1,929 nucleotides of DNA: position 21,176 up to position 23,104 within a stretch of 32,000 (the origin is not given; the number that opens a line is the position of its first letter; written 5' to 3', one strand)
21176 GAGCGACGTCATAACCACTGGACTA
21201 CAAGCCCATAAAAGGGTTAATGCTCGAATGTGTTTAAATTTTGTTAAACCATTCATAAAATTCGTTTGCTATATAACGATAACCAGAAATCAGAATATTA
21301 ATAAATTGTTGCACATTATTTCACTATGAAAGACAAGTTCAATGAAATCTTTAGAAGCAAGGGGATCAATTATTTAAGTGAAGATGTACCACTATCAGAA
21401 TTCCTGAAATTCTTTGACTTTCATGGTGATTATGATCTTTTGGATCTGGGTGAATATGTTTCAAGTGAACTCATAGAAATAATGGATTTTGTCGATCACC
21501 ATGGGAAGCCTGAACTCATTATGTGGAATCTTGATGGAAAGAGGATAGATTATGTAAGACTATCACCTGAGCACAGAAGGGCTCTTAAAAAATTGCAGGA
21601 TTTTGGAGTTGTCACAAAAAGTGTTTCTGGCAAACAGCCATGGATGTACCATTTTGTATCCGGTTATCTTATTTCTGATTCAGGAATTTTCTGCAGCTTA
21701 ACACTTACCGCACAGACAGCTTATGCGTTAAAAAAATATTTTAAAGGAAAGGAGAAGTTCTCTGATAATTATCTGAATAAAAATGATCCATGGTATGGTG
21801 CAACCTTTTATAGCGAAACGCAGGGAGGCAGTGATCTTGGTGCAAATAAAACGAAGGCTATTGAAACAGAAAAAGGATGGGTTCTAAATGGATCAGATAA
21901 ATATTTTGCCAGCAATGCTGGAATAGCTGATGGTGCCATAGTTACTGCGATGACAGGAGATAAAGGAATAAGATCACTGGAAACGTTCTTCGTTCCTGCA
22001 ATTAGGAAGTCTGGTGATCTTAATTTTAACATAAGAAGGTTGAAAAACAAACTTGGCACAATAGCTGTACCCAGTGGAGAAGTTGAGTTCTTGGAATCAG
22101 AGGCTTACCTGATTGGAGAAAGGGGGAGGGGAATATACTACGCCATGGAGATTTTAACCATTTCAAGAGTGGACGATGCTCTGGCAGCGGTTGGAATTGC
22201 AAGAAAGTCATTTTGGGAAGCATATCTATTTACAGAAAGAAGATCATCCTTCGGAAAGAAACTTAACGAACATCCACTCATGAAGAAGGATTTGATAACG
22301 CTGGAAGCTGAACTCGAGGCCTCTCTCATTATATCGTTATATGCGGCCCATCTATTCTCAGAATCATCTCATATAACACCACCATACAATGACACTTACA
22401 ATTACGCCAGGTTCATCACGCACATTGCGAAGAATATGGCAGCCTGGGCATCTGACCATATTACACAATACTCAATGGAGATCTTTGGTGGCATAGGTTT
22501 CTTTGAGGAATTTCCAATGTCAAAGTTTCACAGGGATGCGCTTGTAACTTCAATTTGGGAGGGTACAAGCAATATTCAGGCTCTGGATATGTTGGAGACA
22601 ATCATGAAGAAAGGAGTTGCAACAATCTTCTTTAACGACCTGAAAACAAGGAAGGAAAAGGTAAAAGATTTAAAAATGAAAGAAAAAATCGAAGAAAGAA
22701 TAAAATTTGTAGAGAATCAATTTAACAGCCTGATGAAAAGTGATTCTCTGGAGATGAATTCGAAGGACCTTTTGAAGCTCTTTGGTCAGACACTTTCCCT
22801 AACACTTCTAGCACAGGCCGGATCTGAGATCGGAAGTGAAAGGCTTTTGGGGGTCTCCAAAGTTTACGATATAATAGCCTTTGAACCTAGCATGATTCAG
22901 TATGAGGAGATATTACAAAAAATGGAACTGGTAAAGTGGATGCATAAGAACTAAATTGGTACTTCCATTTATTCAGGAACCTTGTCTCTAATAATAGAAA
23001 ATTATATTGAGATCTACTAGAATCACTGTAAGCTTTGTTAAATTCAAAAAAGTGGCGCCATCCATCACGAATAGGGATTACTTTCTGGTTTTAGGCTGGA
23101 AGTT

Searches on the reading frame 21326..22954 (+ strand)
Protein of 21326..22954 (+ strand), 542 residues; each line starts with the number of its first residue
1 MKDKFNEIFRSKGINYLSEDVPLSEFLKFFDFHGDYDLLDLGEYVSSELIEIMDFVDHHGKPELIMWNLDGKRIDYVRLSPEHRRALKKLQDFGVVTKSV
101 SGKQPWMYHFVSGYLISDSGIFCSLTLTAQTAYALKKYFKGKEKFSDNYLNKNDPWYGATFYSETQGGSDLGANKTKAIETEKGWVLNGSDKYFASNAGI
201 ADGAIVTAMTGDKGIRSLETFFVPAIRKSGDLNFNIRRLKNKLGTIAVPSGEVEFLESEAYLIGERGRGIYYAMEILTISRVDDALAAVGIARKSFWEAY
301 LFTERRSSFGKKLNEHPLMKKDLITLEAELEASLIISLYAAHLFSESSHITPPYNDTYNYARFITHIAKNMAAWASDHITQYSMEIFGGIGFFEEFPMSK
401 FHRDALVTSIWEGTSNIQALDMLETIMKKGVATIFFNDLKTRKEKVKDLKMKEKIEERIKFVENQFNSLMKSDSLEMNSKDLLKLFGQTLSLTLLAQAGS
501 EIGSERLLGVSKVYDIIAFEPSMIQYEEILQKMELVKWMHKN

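Call 34: search_protein_families(library=pfam, proteins=[window:21326-22954:+], max_evalue=0.01)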
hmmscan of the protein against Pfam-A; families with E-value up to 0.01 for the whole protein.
window:21326-22954:+ (542 aa): 4 families
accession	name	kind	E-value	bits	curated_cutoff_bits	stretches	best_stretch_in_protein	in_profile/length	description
PF00441.29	Acyl-CoA_dh_1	-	2.8e-25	89.7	22.4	1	267-425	1-148/150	Acyl-CoA dehydrogenase, C-terminal domain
PF02770.24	Acyl-CoA_dh_M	-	7.8e-16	58.5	33.3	1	160-255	2-94/97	Acyl-CoA dehydrogenase, middle domain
PF08028.16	Acyl-CoA_dh_2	-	3.6e-07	31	22.7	1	285-415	4-133/134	Acyl-CoA dehydrogenase, C-terminal domain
PF18158.6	AidB_N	-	1.7e-05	25.4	22.9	1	11-140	6-140/156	Adaptive response protein AidB N-terminal domain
